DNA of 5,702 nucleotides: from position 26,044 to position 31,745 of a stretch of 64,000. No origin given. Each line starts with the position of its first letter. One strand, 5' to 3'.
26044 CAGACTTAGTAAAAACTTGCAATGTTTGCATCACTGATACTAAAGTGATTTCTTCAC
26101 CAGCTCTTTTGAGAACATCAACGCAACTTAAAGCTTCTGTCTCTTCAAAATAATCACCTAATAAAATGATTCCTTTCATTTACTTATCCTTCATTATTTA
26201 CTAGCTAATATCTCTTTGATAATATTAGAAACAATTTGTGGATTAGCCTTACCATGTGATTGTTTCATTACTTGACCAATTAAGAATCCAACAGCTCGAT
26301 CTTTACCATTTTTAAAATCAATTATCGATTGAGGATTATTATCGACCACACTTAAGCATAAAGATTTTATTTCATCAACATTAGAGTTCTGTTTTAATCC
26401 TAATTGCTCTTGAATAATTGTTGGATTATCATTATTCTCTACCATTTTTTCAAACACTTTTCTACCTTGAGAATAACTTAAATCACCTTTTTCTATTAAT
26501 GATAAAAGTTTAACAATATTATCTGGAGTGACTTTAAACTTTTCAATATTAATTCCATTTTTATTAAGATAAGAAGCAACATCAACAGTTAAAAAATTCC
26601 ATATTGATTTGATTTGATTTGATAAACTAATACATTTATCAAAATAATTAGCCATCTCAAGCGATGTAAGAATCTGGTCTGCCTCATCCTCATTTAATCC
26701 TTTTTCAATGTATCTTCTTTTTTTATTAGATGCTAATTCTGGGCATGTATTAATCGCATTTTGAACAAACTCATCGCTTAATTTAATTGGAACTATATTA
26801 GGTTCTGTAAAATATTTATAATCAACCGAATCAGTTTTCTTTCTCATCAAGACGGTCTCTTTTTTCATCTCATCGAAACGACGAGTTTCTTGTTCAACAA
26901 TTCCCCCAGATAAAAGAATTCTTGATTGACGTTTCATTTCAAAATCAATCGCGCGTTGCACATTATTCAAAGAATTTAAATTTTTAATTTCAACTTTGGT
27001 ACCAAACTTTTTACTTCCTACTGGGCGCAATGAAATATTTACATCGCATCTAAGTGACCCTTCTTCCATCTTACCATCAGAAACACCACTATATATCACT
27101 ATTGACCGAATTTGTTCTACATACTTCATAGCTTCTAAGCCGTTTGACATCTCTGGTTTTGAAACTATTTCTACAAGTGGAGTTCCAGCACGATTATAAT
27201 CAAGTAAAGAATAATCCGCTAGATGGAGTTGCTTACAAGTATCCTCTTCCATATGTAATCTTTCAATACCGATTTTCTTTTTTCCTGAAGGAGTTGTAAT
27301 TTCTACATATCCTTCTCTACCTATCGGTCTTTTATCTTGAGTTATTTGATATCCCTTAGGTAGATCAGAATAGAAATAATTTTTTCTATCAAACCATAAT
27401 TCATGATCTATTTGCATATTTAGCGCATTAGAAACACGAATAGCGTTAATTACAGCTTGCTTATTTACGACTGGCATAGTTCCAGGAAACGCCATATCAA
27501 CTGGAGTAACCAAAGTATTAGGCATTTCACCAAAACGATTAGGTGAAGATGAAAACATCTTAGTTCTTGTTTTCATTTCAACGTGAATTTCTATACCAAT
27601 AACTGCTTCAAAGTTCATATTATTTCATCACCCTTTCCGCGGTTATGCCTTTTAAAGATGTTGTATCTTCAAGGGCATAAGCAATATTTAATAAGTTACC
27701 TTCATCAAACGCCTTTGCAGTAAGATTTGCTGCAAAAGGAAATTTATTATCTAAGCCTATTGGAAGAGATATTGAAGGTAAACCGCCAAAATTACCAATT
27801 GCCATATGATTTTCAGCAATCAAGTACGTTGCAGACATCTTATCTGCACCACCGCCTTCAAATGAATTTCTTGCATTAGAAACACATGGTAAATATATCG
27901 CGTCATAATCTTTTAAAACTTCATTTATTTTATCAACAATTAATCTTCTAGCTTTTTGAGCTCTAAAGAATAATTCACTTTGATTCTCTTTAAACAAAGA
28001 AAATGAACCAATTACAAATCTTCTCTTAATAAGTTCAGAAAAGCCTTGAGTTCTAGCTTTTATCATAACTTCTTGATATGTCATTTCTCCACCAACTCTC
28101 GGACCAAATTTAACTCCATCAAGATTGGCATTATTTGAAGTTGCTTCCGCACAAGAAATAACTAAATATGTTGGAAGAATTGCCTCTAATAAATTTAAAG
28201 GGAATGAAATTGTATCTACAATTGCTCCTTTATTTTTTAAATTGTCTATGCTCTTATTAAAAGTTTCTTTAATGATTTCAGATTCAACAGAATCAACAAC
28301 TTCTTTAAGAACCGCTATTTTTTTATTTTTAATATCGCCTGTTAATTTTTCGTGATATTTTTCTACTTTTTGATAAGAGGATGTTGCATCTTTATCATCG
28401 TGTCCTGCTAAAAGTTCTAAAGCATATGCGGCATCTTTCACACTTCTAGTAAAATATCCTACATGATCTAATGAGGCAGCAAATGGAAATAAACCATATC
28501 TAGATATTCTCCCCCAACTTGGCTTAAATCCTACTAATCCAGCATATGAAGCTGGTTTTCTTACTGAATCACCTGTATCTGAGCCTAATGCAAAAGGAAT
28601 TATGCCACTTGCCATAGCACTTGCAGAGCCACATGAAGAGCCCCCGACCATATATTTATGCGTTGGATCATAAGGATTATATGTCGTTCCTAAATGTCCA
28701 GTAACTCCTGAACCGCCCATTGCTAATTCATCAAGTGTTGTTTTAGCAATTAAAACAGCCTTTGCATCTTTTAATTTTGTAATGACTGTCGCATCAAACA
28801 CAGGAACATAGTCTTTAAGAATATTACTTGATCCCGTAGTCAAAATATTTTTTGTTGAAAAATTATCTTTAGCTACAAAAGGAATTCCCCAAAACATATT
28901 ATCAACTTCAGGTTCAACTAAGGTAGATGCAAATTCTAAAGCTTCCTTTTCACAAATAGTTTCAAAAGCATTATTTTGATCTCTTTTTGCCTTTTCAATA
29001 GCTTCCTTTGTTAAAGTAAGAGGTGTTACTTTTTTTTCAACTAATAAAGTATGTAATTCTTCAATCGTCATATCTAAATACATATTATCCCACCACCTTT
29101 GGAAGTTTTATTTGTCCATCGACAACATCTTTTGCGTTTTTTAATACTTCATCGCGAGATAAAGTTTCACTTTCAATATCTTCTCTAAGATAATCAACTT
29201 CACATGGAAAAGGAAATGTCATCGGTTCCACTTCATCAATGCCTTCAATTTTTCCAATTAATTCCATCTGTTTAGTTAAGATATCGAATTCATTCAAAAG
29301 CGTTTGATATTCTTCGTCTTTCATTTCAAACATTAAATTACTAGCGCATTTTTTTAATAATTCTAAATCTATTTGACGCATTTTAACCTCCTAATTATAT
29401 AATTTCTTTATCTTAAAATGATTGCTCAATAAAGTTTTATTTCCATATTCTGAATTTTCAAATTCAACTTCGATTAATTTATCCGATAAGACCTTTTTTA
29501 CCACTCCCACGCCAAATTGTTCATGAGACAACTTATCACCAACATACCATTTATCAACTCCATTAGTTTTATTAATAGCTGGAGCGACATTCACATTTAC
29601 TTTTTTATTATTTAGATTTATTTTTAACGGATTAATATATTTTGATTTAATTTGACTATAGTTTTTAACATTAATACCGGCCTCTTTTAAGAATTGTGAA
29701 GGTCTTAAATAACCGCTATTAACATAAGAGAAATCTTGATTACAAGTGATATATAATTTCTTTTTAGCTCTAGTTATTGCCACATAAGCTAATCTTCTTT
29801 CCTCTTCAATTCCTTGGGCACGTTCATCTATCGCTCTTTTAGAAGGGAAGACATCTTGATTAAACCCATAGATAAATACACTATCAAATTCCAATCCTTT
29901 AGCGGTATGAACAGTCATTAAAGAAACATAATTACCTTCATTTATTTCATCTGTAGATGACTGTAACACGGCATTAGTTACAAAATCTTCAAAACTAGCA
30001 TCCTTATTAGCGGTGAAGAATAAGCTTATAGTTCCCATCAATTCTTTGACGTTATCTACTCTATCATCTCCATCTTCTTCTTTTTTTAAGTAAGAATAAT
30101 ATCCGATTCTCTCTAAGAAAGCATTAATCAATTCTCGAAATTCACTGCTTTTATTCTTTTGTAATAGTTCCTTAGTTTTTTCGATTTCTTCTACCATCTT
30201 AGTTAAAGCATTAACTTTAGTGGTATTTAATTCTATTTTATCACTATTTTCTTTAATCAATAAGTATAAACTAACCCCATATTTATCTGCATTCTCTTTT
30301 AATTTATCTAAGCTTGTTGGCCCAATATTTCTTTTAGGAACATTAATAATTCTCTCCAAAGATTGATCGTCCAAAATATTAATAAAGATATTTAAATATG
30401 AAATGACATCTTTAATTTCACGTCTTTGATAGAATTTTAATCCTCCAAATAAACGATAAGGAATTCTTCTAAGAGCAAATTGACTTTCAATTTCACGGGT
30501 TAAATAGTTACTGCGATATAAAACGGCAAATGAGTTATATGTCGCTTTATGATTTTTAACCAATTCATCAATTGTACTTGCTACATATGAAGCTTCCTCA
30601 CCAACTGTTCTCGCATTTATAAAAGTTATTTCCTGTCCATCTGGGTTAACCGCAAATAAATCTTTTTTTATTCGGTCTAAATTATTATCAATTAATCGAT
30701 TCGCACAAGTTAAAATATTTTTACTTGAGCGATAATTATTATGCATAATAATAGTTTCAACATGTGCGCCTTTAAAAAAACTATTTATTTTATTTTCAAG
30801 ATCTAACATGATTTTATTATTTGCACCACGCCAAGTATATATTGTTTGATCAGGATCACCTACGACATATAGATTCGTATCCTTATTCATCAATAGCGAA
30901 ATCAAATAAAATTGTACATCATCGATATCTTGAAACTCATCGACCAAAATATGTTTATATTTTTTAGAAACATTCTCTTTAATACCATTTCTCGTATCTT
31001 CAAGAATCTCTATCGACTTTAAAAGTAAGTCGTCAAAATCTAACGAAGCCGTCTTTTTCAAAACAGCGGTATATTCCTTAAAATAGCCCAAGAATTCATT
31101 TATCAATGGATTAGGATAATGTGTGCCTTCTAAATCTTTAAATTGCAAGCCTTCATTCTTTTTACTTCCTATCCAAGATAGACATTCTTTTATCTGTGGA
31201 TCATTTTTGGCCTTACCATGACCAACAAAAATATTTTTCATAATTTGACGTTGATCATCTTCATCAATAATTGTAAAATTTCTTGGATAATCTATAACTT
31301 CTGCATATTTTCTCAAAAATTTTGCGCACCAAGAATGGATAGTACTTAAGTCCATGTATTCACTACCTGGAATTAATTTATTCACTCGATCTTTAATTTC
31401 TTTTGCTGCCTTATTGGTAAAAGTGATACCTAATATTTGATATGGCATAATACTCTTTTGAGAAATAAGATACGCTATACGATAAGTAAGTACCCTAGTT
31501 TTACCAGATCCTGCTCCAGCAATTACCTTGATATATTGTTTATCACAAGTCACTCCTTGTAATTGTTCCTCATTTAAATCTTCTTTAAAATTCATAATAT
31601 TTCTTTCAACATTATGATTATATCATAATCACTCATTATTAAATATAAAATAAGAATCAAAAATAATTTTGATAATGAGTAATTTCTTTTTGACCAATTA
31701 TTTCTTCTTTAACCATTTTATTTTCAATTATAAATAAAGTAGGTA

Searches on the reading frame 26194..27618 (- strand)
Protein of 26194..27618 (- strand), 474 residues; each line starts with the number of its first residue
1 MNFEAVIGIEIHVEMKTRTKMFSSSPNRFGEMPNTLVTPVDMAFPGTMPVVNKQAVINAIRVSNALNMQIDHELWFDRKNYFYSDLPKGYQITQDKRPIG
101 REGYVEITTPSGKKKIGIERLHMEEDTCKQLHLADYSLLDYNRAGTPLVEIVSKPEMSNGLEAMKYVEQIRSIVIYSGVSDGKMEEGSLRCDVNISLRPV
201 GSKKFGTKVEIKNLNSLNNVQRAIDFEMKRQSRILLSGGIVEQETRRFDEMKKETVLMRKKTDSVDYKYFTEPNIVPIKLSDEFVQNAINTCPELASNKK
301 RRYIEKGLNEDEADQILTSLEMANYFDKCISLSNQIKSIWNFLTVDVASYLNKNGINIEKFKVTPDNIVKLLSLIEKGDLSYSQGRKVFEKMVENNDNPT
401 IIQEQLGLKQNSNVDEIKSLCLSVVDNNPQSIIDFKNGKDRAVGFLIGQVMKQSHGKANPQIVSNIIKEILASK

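Call 4: search_protein_families(library=pfam, proteins=[window:26194-27618:-], max_evalue=0.01)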
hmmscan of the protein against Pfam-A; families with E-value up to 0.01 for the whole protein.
window:26194-27618:- (474 aa): 2 families
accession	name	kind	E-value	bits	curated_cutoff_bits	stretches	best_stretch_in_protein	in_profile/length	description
PF02934.20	GatB_N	-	7e-116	386.7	23.4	1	6-285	2-276/277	GatB/GatE catalytic domain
PF02637.23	GatB_Yqey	-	8.6e-44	149.4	27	1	324-471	1-148/148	GatB domain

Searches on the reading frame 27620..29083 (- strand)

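Call 4: search_protein_families(library=pfam, proteins=[window:27620-29083:-], max_evalue=0.01)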
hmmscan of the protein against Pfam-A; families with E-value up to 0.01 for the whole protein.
window:27620-29083:- (487 aa): 1 family
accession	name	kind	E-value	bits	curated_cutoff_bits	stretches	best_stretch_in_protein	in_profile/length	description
PF01425.27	Amidase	-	1e-98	331.7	27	1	24-465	2-445/445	Amidase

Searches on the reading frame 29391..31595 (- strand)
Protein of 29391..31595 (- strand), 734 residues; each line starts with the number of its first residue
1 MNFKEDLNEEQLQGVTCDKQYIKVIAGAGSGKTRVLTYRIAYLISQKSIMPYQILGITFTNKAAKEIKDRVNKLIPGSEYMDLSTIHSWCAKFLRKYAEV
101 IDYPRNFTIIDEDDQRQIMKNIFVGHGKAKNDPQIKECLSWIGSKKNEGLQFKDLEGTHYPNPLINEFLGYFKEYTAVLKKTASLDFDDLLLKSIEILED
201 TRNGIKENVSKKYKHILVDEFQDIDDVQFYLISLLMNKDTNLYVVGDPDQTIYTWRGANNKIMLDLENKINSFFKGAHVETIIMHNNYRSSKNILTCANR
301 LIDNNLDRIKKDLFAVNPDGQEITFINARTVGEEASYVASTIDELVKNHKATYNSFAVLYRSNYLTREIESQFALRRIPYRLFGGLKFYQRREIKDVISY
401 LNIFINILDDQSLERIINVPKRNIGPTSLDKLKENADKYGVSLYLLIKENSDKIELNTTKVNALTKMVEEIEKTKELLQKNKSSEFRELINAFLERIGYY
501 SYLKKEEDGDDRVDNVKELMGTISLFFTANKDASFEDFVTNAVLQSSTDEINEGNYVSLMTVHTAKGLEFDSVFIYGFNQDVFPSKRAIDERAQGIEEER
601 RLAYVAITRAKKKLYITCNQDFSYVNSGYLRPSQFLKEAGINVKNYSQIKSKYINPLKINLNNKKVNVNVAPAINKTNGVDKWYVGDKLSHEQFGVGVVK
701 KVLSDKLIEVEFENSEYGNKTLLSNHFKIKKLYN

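Call 47: search_protein_families(library=pfam, proteins=[window:29391-31595:-], max_evalue=0.0001)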
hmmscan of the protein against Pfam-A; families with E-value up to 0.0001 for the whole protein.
window:29391-31595:- (734 aa): 6 families
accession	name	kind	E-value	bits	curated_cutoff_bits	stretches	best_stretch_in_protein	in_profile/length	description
PF00580.27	UvrD-helicase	-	9.4e-78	262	23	1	7-270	1-270/271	UvrD/REP helicase N-terminal domain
PF13361.12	UvrD_C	-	3.8e-76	257.2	25.6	1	283-620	2-349/350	UvrD-like helicase C-terminal domain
PF13245.12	AAA_19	-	5.5e-25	88.5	25.1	1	16-254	8-132/134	AAA domain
PF13538.12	UvrD_C_2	-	5.3e-10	39.4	27.4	1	557-616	2-51/52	UvrD-like helicase C-terminal domain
PF01443.25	Viral_helicase1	-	4.9e-08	33.5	21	0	532-617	153-227/228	Viral superfamily 1 RNA helicase core domain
PF13604.12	AAA_30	-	1.9e-07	31.5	27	0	8-112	3-96/191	AAA domain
